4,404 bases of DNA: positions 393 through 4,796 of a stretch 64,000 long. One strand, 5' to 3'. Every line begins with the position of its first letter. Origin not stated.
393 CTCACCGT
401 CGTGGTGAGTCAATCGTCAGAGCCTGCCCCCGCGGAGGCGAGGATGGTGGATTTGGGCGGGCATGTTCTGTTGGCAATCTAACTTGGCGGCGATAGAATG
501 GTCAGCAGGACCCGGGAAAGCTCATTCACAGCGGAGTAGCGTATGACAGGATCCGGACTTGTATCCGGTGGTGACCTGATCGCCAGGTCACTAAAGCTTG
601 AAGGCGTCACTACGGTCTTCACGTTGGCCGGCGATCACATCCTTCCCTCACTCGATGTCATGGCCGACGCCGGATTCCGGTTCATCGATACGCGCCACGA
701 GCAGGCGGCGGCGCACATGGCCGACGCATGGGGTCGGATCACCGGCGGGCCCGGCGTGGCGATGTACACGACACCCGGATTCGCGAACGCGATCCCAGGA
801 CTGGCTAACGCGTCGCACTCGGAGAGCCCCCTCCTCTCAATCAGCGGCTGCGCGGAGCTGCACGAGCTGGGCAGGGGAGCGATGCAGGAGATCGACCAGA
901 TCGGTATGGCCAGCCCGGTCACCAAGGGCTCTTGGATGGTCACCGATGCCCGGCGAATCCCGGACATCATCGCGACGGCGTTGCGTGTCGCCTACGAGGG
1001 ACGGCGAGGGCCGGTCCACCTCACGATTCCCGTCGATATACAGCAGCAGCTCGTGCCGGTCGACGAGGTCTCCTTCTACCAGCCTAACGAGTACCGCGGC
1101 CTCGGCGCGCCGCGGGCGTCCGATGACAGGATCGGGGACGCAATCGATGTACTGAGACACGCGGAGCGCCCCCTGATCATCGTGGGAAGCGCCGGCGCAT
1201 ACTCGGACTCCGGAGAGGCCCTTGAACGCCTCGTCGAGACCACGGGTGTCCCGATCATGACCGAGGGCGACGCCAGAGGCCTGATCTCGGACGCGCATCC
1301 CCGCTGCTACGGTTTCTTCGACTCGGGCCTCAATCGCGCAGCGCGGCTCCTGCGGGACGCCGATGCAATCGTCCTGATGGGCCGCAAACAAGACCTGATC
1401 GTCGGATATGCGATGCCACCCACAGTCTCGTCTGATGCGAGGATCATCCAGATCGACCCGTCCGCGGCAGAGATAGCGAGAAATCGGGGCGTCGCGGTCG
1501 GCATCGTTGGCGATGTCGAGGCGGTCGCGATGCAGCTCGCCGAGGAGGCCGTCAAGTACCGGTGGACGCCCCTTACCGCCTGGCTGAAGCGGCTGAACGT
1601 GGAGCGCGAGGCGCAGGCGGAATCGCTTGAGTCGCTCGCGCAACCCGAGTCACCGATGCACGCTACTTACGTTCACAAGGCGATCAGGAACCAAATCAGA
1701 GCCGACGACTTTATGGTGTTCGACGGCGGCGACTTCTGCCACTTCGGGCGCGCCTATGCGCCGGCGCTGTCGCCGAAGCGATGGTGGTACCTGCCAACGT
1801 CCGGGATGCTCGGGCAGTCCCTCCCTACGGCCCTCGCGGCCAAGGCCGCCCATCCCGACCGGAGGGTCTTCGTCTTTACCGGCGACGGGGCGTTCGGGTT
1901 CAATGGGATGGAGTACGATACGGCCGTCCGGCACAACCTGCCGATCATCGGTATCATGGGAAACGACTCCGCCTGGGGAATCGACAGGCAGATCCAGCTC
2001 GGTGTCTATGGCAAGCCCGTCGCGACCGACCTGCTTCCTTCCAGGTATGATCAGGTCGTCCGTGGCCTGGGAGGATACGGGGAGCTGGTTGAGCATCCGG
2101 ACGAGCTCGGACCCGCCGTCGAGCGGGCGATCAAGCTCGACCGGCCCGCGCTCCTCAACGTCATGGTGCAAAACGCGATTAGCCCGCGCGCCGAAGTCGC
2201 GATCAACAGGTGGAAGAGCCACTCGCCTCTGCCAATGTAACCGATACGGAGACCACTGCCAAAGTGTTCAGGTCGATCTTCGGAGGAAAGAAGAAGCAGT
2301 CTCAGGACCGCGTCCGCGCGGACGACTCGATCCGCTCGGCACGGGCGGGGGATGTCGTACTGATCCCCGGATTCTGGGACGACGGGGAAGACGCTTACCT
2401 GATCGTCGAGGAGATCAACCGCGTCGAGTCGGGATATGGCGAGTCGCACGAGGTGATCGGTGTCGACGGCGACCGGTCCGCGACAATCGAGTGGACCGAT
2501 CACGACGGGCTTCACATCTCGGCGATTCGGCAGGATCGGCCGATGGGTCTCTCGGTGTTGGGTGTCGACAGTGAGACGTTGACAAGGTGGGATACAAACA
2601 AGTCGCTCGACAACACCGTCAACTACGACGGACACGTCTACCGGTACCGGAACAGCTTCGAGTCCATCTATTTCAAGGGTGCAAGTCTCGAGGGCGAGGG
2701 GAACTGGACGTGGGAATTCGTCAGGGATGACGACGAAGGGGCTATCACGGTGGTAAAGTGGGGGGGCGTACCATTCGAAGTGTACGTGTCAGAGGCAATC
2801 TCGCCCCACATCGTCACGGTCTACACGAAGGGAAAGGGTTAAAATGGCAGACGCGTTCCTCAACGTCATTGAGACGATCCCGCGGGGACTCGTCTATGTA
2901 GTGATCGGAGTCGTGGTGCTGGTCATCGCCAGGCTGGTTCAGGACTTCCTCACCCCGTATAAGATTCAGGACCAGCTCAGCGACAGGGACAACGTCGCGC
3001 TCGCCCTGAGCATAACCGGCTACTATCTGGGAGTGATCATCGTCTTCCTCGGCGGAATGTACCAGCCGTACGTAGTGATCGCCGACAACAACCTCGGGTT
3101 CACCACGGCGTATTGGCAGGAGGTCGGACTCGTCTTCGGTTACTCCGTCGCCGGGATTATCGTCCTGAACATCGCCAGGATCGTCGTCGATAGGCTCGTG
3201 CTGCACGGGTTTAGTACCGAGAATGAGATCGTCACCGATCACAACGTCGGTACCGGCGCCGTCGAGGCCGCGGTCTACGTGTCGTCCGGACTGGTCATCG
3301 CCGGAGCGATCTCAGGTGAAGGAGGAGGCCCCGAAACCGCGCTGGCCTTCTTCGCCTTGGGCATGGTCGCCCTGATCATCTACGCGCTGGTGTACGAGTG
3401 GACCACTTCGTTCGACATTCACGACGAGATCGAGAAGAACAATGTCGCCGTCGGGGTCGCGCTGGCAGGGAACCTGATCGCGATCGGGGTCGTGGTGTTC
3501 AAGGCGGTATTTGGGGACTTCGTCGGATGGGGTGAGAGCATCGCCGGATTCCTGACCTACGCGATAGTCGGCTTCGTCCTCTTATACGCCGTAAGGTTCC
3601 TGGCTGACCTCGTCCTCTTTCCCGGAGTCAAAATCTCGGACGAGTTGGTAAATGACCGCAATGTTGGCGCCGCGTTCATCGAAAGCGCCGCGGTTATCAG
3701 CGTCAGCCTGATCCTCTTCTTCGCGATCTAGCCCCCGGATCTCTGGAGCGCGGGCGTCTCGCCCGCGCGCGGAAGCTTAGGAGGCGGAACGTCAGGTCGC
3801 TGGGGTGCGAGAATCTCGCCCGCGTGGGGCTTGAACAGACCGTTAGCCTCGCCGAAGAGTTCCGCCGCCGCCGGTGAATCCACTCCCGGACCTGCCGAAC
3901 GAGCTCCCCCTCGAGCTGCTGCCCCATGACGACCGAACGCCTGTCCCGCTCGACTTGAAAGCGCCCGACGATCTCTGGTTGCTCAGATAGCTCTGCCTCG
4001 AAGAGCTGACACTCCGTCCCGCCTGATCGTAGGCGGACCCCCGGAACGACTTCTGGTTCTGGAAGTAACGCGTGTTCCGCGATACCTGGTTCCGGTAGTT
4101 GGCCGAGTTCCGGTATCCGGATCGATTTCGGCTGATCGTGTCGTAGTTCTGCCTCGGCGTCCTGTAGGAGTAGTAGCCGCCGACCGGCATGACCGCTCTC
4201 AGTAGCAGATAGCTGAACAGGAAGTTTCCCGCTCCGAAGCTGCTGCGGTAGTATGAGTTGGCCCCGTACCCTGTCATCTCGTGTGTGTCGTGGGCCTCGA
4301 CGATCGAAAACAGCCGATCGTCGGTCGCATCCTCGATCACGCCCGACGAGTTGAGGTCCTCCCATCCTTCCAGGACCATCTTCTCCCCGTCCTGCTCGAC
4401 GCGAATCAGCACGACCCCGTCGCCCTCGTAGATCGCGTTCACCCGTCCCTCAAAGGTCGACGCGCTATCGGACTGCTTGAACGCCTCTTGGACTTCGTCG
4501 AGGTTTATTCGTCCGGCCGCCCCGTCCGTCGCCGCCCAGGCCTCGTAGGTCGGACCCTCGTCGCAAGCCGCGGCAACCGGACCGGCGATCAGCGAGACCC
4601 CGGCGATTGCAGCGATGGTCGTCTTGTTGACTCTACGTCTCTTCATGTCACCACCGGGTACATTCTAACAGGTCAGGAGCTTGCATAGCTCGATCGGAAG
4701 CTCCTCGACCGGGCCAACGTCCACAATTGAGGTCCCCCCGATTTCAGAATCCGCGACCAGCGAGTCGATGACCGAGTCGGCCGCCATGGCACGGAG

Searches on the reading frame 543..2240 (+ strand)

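Call 12: search_protein_families(library=pfam, proteins=[window:543-2240:+], max_evalue=0.01)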
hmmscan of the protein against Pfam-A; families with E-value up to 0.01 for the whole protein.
window:543-2240:+ (565 aa): 3 families
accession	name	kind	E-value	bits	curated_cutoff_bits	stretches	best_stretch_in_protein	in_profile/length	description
PF02776.23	TPP_enzyme_N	-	1.1e-35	122.4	26.8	1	8-122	2-119/119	Thiamine pyrophosphate enzyme, N-terminal TPP binding domain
PF00205.28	TPP_enzyme_M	-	2.5e-28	98.9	30.4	1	199-332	3-137/137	Thiamine pyrophosphate enzyme, central domain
PF02775.26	TPP_enzyme_C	-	5.2e-28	98.2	21.9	1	395-540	2-151/151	Thiamine pyrophosphate enzyme, C-terminal TPP binding domain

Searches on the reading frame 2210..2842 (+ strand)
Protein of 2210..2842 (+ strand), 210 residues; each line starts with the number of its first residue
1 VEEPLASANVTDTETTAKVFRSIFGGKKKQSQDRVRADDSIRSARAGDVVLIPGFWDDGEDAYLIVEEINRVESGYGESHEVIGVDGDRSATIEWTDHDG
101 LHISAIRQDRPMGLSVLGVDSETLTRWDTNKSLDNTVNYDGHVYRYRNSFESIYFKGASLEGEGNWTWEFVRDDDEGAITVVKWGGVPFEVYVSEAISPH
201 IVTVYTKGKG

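Call 12: search_protein_families(library=pfam, proteins=[window:2210-2842:+], max_evalue=0.01)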
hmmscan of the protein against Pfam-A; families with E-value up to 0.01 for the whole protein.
window:2210-2842:+ (210 aa): 0 families

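Call 42: search_protein_families(library=pfam, proteins=[window:2210-2842:+], max_evalue=10)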
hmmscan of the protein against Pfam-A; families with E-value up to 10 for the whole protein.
window:2210-2842:+ (210 aa): 0 families

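Call 60: search_protein_families(library=padloc, proteins=[window:2210-2842:+], max_evalue=0.01)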
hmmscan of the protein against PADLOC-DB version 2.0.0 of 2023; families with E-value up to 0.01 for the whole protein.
window:2210-2842:+ (210 aa): 0 families

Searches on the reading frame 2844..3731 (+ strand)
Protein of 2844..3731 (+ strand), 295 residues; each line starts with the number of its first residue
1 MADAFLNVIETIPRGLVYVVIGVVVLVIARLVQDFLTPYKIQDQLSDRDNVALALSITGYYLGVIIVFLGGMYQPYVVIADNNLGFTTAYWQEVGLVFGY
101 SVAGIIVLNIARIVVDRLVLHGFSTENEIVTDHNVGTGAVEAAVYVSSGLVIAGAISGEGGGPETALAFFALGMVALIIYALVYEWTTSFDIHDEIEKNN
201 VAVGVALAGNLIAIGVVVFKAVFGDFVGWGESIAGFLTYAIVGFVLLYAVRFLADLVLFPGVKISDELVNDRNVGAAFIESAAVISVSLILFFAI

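Call 3: search_protein_families(library=pfam, proteins=[window:2844-3731:+], max_evalue=0.01)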
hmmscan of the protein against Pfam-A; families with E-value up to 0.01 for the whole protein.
window:2844-3731:+ (295 aa): 1 family
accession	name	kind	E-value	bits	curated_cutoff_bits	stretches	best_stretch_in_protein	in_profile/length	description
PF03994.20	DUF350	-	4.6e-52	176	26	2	165-293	8-131/133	Domain of Unknown Function (DUF350)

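Call 4: search_protein_families(library=ncbifam, proteins=[window:2844-3731:+], max_evalue=0.01)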
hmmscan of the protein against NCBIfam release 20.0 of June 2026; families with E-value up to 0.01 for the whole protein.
window:2844-3731:+ (295 aa): 0 families

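Call 60: search_protein_families(library=padloc, proteins=[window:2844-3731:+], max_evalue=0.01)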
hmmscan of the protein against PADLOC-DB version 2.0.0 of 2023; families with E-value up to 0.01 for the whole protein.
window:2844-3731:+ (295 aa): 0 families

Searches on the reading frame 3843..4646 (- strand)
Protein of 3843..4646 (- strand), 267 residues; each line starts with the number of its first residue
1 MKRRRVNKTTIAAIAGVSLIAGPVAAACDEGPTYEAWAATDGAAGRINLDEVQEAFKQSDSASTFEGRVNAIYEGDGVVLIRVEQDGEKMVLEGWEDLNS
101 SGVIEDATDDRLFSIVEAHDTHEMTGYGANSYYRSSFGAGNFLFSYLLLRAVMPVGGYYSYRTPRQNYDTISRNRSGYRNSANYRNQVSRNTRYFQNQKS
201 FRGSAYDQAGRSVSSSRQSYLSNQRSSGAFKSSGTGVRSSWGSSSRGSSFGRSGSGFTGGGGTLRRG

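Call 3: search_protein_families(library=pfam, proteins=[window:3843-4646:-], max_evalue=0.01)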
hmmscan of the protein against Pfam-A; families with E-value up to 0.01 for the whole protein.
window:3843-4646:- (267 aa): 0 families

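Call 4: search_protein_families(library=ncbifam, proteins=[window:3843-4646:-], max_evalue=0.01)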
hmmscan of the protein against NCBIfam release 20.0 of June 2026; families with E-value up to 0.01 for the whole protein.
window:3843-4646:- (267 aa): 0 families

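Call 42: search_protein_families(library=pfam, proteins=[window:3843-4646:-], max_evalue=10)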
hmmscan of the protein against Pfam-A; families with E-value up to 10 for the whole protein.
window:3843-4646:- (267 aa): 0 families

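Call 60: search_protein_families(library=padloc, proteins=[window:3843-4646:-], max_evalue=0.01)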
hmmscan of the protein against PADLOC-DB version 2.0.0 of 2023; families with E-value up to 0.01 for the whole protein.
window:3843-4646:- (267 aa): 0 families
